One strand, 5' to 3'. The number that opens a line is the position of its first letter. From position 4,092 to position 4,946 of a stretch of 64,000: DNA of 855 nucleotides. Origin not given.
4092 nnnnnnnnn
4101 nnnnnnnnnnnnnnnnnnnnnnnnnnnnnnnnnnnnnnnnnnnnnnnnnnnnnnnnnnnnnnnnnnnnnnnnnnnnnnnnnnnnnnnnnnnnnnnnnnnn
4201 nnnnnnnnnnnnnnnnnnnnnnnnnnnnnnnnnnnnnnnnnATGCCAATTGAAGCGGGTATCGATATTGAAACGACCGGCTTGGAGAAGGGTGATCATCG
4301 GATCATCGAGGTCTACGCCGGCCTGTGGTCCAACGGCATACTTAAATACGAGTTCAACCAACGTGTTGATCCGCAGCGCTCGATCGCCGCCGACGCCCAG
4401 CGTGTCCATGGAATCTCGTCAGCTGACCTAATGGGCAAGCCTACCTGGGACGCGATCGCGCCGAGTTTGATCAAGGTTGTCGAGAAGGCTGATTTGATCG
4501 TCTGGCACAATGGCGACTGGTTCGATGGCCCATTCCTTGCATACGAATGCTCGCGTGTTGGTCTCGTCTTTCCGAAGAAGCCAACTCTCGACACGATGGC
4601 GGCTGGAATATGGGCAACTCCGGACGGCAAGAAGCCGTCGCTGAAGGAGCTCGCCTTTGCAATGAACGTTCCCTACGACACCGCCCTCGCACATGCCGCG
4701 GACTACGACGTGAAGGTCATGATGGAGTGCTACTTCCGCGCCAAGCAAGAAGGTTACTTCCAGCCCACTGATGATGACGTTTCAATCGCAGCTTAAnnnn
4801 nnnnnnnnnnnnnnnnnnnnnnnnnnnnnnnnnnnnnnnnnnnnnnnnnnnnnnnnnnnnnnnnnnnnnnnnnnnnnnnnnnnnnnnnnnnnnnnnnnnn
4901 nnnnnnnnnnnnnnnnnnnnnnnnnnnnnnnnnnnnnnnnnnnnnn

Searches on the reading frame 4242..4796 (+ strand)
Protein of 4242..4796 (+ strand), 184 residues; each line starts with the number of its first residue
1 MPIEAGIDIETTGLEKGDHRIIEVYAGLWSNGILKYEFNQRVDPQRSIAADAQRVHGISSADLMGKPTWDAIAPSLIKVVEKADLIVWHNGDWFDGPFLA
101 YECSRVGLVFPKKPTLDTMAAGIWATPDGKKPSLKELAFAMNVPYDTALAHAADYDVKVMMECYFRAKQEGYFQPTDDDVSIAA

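Call 55: search_protein_families(library=pfam, proteins=[window:4242-4796:+], max_evalue=0.001)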
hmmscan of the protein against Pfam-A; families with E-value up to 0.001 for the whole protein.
window:4242-4796:+ (184 aa): 2 families
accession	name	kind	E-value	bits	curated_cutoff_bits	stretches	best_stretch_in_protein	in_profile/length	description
PF00929.31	RNase_T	-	6.8e-20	72.7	24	1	7-163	3-163/164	Exonuclease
PF13482.12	RNase_H_2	-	5.2e-05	23.7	22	1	7-142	3-114/165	RNase_H superfamily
